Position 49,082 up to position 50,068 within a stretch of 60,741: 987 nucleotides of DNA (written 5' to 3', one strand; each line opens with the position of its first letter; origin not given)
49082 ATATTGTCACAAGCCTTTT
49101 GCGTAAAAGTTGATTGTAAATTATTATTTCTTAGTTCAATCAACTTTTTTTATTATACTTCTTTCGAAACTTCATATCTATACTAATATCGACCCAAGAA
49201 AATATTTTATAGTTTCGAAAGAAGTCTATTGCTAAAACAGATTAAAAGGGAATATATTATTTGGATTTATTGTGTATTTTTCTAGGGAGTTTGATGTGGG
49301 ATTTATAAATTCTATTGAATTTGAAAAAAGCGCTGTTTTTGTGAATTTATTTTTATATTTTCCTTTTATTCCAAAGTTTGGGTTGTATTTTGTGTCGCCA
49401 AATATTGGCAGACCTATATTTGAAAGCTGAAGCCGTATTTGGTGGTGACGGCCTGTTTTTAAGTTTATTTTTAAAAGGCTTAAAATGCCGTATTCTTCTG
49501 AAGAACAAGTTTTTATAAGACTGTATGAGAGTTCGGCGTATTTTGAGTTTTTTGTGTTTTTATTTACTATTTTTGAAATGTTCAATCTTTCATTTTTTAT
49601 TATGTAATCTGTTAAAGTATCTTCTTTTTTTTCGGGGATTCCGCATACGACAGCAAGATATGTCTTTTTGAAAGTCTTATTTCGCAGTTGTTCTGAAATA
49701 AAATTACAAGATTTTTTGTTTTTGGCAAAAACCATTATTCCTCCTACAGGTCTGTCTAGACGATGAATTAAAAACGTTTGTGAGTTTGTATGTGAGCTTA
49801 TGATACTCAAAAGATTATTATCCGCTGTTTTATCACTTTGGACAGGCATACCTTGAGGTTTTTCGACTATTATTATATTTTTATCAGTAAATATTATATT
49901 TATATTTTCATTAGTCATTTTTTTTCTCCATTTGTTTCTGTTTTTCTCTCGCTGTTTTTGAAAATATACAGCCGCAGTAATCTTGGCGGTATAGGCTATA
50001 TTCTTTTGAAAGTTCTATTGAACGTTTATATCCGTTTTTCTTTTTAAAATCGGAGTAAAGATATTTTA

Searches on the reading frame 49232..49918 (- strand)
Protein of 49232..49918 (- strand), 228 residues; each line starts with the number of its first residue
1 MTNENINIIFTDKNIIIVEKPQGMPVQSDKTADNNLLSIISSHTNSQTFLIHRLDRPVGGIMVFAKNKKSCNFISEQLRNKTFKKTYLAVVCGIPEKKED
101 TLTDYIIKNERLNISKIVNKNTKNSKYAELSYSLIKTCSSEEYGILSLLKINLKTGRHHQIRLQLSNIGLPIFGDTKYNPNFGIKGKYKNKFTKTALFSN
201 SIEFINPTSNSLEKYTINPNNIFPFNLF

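Call 34: find_encoding_contigs(protein=window:49232-49918:-, flank=3000, max_places=10)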
Protein window:49232-49918:- (228 aa): 3 contigs read that carry it; 3 places shown.
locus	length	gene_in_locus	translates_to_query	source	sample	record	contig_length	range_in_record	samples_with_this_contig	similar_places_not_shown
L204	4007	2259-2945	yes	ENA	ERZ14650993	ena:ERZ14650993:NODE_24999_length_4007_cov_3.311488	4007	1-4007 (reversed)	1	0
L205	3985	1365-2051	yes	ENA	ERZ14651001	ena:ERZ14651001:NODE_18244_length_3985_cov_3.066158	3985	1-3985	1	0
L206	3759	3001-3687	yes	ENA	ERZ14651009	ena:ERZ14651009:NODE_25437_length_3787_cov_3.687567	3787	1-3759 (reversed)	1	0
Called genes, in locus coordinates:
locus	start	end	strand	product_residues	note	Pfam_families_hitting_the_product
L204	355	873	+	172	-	PF04299:FMN_bind_2 (faint), PF01243:PNPOx_N, PF12900:Pyridox_ox_2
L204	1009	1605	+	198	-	PF05103:DivIVA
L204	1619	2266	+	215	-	PF02677:QueH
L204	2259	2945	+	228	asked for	PF00849:PseudoU_synth_2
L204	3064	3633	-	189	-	PF14277:DUF4364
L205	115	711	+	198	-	PF05103:DivIVA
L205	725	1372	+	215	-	PF02677:QueH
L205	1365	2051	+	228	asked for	PF00849:PseudoU_synth_2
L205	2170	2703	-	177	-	PF14277:DUF4364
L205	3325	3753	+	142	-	-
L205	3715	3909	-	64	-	-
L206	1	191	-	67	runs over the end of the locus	PF01632:Ribosomal_L35p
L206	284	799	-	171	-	PF05198:IF3_N, PF00707:IF3_C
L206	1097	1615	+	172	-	PF04299:FMN_bind_2 (faint), PF01243:PNPOx_N, PF12900:Pyridox_ox_2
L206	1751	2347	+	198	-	PF05103:DivIVA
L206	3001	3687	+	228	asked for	PF00849:PseudoU_synth_2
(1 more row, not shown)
